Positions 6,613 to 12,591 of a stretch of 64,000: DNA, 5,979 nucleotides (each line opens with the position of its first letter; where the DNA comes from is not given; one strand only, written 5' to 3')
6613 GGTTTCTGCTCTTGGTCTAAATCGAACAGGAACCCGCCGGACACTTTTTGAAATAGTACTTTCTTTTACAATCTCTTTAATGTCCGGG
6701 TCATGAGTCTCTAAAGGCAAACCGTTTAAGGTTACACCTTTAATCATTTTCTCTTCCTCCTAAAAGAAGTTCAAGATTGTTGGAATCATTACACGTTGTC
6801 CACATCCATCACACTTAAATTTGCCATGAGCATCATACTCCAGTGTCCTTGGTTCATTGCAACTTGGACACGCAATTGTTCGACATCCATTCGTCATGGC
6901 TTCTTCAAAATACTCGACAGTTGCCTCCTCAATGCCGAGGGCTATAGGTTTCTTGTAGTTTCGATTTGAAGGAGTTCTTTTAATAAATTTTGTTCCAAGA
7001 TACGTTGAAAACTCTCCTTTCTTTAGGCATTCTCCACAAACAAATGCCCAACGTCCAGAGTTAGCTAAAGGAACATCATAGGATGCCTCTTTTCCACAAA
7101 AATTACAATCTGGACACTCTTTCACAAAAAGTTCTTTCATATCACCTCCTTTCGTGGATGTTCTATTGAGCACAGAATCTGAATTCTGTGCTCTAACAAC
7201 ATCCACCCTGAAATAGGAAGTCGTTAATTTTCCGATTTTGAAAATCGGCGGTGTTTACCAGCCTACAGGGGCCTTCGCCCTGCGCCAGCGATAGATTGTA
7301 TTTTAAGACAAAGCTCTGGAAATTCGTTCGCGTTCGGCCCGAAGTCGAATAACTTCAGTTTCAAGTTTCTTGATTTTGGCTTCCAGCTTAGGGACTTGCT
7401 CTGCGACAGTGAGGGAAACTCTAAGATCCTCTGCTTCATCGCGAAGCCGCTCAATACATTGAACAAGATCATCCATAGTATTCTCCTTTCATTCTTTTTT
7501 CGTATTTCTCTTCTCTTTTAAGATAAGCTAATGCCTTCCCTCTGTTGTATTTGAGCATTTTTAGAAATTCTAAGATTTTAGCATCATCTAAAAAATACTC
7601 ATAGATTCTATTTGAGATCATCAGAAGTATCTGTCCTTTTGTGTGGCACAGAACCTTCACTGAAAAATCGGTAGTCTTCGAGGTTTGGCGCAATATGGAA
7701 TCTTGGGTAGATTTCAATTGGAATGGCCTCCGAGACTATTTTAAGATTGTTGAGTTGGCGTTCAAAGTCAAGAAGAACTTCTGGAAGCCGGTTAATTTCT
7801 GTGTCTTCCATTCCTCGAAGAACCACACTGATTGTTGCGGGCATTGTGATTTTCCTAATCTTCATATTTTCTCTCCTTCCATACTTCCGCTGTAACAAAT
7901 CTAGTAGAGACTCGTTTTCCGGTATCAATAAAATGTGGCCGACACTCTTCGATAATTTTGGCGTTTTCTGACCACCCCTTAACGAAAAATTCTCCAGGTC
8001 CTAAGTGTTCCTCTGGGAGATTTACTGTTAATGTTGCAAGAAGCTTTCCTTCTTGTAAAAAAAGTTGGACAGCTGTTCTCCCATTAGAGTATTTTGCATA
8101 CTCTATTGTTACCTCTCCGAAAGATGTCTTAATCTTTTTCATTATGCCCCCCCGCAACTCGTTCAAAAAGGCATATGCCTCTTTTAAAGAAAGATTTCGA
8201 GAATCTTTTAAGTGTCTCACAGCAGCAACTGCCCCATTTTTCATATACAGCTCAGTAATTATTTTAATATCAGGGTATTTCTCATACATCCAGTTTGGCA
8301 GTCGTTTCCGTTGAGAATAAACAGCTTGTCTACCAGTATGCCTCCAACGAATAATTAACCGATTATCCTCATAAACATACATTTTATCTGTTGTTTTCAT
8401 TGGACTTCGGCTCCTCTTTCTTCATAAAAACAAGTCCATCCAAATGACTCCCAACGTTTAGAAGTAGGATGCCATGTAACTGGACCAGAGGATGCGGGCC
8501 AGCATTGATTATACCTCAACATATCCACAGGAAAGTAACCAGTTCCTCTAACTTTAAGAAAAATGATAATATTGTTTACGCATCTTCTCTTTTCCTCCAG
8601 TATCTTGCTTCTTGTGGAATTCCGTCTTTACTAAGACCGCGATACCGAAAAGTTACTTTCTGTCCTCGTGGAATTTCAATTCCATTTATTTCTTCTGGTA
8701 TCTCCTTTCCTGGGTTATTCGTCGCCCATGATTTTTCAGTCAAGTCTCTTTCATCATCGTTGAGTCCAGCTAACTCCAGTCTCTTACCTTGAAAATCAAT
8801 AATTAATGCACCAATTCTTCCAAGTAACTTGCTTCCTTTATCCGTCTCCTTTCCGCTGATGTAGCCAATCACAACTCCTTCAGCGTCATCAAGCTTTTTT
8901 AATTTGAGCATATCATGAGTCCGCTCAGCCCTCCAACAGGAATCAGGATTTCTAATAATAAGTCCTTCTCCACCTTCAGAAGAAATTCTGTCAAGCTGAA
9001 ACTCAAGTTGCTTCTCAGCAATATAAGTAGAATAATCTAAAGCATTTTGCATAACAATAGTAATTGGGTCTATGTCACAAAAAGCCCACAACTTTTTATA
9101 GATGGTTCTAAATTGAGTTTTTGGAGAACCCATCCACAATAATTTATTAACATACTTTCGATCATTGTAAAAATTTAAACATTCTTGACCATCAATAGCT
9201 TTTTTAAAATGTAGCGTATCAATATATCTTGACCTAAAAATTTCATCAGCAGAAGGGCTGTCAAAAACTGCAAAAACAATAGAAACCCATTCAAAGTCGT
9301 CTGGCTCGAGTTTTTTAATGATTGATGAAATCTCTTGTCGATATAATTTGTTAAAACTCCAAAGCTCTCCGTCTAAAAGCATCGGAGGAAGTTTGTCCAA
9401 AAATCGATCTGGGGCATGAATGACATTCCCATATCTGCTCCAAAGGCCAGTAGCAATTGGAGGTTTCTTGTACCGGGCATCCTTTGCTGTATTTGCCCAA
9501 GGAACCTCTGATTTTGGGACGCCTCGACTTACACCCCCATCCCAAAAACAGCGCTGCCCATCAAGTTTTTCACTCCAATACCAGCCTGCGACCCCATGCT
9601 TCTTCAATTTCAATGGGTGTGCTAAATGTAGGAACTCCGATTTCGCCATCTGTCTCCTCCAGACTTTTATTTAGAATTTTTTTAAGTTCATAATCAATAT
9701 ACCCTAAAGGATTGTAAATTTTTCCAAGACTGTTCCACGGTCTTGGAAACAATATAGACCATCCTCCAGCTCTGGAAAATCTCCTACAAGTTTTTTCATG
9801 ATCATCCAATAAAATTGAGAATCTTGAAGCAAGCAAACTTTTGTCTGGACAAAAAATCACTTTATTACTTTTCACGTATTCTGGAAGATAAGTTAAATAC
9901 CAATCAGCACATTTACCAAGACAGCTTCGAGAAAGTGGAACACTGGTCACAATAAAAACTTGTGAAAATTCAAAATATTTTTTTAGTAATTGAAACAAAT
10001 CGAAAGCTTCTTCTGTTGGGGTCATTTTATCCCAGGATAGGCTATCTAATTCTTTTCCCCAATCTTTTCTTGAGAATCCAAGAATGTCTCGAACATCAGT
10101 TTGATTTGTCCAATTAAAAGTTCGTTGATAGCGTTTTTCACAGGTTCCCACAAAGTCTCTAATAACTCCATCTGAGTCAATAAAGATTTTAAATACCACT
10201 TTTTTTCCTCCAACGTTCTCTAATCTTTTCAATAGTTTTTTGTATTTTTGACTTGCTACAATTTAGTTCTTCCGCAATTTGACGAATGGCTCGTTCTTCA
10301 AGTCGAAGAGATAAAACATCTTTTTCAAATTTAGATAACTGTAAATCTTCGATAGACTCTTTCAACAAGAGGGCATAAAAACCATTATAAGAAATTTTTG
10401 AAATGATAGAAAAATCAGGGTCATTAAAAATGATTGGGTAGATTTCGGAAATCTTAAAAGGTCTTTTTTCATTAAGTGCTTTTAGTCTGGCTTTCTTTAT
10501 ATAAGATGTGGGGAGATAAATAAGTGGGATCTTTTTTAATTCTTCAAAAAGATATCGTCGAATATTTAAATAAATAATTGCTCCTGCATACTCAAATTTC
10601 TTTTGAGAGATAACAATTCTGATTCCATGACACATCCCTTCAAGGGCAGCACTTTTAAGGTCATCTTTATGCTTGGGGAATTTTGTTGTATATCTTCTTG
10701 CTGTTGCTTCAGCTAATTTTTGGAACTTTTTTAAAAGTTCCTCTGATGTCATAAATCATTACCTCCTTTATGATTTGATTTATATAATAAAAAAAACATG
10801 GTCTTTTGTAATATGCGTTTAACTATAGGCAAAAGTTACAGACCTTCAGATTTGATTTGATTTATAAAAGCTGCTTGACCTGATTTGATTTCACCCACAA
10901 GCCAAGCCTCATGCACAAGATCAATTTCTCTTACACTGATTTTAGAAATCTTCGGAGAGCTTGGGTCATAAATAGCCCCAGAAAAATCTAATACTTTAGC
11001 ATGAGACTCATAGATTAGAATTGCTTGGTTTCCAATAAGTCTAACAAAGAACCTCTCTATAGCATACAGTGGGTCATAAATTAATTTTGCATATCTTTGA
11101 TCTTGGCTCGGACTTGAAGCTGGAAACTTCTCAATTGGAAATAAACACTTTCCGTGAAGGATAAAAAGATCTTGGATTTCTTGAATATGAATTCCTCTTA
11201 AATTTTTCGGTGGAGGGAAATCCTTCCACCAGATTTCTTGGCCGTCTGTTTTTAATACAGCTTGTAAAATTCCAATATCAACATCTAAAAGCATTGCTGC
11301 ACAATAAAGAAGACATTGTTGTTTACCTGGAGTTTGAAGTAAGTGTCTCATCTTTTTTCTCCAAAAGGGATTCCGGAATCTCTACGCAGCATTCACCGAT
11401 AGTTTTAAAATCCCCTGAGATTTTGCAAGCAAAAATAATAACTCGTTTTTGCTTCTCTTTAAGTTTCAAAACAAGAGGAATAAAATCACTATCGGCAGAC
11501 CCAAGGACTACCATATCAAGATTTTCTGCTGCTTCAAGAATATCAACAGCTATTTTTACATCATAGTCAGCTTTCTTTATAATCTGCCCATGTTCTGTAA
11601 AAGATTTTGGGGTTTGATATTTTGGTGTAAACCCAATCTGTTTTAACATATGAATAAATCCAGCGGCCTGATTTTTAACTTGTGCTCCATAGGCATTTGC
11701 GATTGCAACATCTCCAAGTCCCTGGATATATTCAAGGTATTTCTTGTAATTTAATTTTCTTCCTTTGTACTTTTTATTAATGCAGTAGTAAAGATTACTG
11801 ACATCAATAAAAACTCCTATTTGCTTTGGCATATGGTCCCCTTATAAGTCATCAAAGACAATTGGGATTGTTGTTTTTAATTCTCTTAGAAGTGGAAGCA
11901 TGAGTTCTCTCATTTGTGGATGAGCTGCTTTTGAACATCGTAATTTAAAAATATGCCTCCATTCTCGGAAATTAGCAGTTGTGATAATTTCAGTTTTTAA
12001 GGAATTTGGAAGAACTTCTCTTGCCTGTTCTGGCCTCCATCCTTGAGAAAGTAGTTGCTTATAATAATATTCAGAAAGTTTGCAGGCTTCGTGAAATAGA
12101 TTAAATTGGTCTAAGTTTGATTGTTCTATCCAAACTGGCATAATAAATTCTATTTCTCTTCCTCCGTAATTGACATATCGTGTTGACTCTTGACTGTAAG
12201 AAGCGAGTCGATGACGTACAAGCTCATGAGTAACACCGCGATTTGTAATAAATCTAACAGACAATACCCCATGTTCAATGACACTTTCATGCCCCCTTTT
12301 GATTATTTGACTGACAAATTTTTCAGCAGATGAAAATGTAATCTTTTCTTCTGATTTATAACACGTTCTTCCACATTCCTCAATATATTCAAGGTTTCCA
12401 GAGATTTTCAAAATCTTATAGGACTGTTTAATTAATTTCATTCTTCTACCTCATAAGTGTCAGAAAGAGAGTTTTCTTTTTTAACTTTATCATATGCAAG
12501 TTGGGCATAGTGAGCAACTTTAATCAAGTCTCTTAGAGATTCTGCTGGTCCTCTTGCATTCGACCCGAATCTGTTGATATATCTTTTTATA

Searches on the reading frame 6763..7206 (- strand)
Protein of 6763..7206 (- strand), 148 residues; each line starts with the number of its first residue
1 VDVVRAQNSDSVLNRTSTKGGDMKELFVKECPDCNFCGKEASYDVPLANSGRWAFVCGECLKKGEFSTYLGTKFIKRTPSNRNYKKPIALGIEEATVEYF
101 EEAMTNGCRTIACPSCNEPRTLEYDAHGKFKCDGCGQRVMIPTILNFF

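Call 90: search_protein_families(library=pfam, proteins=[window:6763-7206:-], max_evalue=0.01)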
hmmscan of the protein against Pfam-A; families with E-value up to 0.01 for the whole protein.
window:6763-7206:- (148 aa): 2 families
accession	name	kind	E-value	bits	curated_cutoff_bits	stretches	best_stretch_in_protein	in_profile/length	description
PF12760.12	Zn_ribbon_IS1595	-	0.0011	19.4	25.4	1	93-137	3-45/46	Transposase zinc-ribbon domain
PF06689.19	zf-C4_ClpX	-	0.0014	18.9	27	1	34-62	3-31/39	ClpX C4-type zinc finger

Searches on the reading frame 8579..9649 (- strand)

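Call 31: search_protein_families(library=pfam, proteins=[window:8579-9649:-], max_evalue=0.01)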
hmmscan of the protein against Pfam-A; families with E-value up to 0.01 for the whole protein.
window:8579-9649:- (357 aa): 2 families
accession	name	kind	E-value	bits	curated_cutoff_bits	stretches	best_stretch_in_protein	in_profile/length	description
PF14743.12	DNA_ligase_OB_2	-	1.3e-06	28.7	28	1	274-354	5-66/66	DNA ligase OB-like domain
PF01068.26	DNA_ligase_A_M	-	0.00055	20.1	26.2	0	213-251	165-204/204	ATP dependent DNA ligase domain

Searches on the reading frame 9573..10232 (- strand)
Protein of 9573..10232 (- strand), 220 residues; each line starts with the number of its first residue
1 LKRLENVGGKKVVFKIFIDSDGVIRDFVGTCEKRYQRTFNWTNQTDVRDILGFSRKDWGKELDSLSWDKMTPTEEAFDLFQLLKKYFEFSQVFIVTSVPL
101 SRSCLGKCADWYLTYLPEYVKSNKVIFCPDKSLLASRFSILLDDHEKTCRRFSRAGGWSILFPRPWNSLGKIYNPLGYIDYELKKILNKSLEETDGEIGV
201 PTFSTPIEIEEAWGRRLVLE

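Call 90: search_protein_families(library=pfam, proteins=[window:9573-10232:-], max_evalue=0.01)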
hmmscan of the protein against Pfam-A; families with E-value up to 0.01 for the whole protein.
window:9573-10232:- (220 aa): 1 family
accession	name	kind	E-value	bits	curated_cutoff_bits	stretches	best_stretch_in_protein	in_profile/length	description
PF06941.18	NT5C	-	2.9e-06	27.7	24.8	1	16-167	4-155/180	5' nucleotidase, deoxy (Pyrimidine), cytosolic type C protein (NT5C)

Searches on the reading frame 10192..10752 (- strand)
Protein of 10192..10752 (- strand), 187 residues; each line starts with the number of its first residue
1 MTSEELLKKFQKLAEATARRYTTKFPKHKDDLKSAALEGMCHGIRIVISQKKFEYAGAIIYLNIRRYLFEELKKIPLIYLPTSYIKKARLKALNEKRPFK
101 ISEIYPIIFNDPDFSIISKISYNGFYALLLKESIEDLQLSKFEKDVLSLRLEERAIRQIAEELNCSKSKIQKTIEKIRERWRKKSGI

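Call 90: search_protein_families(library=pfam, proteins=[window:10192-10752:-], max_evalue=0.01)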
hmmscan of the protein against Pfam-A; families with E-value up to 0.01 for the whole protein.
window:10192-10752:- (187 aa): 4 families
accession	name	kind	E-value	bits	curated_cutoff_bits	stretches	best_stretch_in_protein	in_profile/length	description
PF08281.18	Sigma70_r4_2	-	0.00062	19.8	25.7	1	138-179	10-52/54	Sigma-70, region 4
PF13551.12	HTH_29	-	0.0051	17.3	28.1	0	146-179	4-38/64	Winged helix-turn helix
PF00196.25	GerE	-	0.0076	16.3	23.5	0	138-172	2-36/57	Bacterial regulatory proteins, luxR family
PF08279.18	HTH_11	-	0.0078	16.5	25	0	156-179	18-41/55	HTH domain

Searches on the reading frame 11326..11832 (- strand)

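Call 90: search_protein_families(library=pfam, proteins=[window:11326-11832:-], max_evalue=0.01)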
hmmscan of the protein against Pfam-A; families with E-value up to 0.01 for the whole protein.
window:11326-11832:- (169 aa): 1 family
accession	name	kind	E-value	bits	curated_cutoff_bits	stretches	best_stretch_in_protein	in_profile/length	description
PF01936.24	NYN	-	1.2e-27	97.7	24.2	1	5-136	2-125/145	NYN domain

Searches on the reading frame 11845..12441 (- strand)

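Call 90: search_protein_families(library=pfam, proteins=[window:11845-12441:-], max_evalue=0.01)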
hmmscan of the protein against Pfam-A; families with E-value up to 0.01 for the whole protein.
window:11845-12441:- (199 aa): 1 family
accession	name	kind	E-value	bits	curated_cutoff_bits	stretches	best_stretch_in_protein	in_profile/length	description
PF02511.20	Thy1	-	1.9e-49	168.5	24.8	1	15-193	8-190/191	Thymidylate synthase complementing protein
